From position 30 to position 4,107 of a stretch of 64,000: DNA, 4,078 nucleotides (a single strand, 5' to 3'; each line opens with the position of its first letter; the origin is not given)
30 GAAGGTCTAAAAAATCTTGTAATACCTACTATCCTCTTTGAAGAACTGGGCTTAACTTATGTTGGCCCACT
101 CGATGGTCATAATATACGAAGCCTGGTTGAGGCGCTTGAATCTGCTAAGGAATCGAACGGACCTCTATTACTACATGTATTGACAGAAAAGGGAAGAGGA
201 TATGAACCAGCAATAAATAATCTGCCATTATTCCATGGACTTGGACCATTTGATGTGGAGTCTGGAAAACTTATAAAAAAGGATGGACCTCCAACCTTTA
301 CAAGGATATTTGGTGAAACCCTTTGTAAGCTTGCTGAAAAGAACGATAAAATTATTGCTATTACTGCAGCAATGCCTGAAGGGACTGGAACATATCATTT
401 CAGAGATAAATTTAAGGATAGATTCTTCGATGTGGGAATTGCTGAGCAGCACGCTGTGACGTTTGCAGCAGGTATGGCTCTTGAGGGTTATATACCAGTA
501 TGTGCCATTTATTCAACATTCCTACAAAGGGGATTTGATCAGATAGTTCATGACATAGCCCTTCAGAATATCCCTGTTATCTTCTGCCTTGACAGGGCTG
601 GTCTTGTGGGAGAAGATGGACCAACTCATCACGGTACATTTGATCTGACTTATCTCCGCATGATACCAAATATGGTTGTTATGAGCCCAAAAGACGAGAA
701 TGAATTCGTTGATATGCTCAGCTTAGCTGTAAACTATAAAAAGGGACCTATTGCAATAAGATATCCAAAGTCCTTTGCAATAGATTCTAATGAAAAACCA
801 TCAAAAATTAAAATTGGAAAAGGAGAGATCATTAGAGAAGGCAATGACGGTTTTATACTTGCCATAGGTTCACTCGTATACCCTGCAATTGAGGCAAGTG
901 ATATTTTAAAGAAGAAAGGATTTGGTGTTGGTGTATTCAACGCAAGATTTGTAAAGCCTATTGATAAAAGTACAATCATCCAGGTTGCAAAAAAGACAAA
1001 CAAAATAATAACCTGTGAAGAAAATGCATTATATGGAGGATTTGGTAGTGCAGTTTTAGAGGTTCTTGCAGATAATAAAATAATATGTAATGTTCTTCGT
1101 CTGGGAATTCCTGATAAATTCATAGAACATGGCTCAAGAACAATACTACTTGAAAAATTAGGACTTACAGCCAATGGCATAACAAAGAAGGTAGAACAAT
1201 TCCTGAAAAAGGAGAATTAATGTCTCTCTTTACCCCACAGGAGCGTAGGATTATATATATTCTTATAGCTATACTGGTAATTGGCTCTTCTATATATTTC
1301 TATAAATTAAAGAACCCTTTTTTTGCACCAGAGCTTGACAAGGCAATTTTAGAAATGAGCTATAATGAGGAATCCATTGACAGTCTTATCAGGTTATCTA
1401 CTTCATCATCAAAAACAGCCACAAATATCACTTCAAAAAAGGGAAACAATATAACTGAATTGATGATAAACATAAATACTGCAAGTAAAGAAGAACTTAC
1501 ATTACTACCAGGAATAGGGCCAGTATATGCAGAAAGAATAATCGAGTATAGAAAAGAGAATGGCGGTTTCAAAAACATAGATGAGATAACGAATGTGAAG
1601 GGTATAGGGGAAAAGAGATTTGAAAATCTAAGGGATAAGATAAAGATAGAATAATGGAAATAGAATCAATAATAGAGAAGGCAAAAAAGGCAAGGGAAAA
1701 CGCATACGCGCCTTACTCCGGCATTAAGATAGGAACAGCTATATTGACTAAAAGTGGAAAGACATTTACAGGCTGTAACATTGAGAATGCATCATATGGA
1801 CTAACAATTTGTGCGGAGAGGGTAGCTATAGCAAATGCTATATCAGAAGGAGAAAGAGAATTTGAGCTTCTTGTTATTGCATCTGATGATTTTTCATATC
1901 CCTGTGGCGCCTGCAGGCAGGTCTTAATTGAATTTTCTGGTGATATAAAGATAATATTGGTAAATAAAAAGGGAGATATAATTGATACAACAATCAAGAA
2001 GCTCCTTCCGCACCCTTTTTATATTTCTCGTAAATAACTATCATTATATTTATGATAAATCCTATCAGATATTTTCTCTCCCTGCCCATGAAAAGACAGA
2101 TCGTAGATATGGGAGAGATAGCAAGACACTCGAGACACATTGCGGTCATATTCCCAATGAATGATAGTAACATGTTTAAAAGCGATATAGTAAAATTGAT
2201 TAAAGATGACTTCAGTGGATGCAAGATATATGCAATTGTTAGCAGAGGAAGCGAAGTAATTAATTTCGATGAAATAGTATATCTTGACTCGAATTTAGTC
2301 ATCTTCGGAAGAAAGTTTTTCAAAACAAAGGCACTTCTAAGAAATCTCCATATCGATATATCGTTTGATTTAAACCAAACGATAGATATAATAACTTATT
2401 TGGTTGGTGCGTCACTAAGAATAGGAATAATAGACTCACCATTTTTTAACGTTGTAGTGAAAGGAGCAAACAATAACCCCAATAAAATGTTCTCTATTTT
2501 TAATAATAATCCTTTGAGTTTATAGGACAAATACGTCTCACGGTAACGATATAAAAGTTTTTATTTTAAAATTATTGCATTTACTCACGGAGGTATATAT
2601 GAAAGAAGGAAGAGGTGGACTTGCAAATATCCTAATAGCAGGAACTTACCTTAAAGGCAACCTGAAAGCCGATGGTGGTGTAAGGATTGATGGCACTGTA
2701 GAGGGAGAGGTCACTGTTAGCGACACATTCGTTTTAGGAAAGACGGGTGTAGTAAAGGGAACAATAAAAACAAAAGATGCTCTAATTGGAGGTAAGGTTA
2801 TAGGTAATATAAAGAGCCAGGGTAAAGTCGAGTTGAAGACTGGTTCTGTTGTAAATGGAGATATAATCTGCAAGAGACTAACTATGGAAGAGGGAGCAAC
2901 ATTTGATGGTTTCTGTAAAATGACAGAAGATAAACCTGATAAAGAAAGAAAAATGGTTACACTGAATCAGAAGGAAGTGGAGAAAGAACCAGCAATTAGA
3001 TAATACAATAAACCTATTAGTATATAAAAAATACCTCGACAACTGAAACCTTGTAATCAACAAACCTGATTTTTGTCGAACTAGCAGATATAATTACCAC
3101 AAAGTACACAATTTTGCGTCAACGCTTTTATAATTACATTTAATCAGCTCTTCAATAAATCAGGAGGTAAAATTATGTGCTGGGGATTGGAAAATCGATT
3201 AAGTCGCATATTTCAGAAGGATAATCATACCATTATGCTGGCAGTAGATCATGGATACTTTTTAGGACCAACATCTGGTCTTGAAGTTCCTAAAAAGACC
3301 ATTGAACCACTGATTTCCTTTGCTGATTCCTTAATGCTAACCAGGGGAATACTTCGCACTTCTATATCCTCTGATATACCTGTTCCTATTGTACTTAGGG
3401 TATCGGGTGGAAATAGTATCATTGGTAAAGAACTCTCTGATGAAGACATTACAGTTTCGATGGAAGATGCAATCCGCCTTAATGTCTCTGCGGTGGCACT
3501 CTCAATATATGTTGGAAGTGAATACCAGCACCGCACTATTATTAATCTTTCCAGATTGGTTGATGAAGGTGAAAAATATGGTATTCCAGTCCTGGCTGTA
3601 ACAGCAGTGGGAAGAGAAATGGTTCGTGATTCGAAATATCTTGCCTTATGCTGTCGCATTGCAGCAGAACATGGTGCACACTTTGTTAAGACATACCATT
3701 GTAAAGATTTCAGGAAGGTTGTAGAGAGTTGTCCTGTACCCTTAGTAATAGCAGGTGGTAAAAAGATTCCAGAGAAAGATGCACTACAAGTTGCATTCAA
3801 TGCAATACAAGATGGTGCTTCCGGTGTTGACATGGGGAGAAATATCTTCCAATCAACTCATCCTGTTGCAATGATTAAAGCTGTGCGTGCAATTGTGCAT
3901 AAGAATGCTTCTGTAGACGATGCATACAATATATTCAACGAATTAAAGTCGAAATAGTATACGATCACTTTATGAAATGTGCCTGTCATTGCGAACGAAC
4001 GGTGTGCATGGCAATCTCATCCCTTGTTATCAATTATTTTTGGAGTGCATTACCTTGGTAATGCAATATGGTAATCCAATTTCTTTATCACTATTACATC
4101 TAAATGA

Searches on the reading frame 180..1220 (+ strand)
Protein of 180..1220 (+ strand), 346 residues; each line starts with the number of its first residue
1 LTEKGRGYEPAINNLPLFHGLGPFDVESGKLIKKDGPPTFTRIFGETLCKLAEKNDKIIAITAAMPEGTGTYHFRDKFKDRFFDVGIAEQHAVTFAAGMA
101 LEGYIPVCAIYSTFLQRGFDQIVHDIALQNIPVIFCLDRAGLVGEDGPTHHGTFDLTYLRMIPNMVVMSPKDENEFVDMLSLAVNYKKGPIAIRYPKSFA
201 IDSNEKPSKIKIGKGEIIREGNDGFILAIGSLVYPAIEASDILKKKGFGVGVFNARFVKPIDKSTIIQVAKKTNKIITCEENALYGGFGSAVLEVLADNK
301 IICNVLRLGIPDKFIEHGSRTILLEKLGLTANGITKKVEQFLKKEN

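Call 19: search_protein_families(library=pfam, proteins=[window:180-1220:+], max_evalue=0.0001)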
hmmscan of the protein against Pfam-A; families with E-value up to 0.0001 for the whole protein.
window:180-1220:+ (346 aa): 3 families
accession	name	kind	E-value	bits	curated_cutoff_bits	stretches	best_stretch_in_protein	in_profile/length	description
PF02779.29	Transket_pyr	-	2.7e-50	170.8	27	1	39-198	4-170/174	Transketolase, pyrimidine binding domain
PF02780.25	Transketolase_C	-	3.6e-31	108.1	25.9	1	213-334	1-124/124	Transketolase, C-terminal domain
PF17147.9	PFOR_II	-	3e-07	31.1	27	1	225-297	4-76/102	Pyruvate:ferredoxin oxidoreductase core domain II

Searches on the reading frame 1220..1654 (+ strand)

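Call 19: search_protein_families(library=pfam, proteins=[window:1220-1654:+], max_evalue=0.0001)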
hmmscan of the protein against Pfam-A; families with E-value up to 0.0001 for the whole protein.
window:1220-1654:+ (144 aa): 4 families
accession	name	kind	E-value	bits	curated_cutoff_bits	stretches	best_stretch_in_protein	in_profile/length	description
PF12836.13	HHH_3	-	1.4e-24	86.4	27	1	82-141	5-64/65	Helix-hairpin-helix motif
PF00633.29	HHH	-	1.2e-12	47.4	24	1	84-110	4-30/30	Helix-hairpin-helix motif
PF14520.12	HHH_5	-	2.8e-08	34.6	27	0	64-109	12-53/57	Helix-hairpin-helix domain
PF03934.19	T2SSK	-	8.8e-07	29.6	24.2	1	83-131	1-49/63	Type II secretion system (T2SS), protein K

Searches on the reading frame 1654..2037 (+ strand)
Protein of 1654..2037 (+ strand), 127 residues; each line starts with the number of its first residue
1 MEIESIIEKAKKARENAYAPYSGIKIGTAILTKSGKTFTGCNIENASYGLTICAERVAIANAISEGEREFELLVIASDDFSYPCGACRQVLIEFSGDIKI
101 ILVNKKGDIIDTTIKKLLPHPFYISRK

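Call 19: search_protein_families(library=pfam, proteins=[window:1654-2037:+], max_evalue=0.0001)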
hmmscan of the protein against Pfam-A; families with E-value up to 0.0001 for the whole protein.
window:1654-2037:+ (127 aa): 2 families
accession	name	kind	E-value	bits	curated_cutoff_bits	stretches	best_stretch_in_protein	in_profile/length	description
PF00383.29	dCMP_cyt_deam_1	-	1e-18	67.5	25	1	3-95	4-94/102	Cytidine and deoxycytidylate deaminase zinc-binding region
PF08211.18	dCMP_cyt_deam_2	-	1.5e-09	38.6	25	1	5-67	43-105/130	Cytidine and deoxycytidylate deaminase zinc-binding region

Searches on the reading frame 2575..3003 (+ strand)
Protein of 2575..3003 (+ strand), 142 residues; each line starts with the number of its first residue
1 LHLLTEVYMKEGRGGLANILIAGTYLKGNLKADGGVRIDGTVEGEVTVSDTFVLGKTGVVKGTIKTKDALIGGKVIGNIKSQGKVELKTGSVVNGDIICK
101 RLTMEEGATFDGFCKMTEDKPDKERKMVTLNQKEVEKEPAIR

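Call 19: search_protein_families(library=pfam, proteins=[window:2575-3003:+], max_evalue=0.0001)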
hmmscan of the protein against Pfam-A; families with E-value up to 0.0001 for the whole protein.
window:2575-3003:+ (142 aa): 1 family
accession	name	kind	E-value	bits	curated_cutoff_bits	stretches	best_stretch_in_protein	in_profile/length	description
PF04519.19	Bactofilin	-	6.2e-26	90.9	27.9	1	19-114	2-97/98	Polymer-forming cytoskeletal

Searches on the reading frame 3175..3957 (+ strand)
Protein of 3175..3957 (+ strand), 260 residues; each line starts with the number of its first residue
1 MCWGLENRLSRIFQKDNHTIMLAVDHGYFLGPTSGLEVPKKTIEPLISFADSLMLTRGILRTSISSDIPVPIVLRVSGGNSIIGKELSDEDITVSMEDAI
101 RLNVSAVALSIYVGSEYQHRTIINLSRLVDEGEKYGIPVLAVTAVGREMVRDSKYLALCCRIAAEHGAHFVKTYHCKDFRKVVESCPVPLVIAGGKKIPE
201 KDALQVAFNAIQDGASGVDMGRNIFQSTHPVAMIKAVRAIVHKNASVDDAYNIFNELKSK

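Call 19: search_protein_families(library=pfam, proteins=[window:3175-3957:+], max_evalue=0.0001)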
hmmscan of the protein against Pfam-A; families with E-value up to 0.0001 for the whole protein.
window:3175-3957:+ (260 aa): 1 family
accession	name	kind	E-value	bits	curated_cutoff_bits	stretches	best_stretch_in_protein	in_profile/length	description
PF01791.15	DeoC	-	2.9e-21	76.6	23.8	1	19-227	1-229/229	DeoC/LacD family aldolase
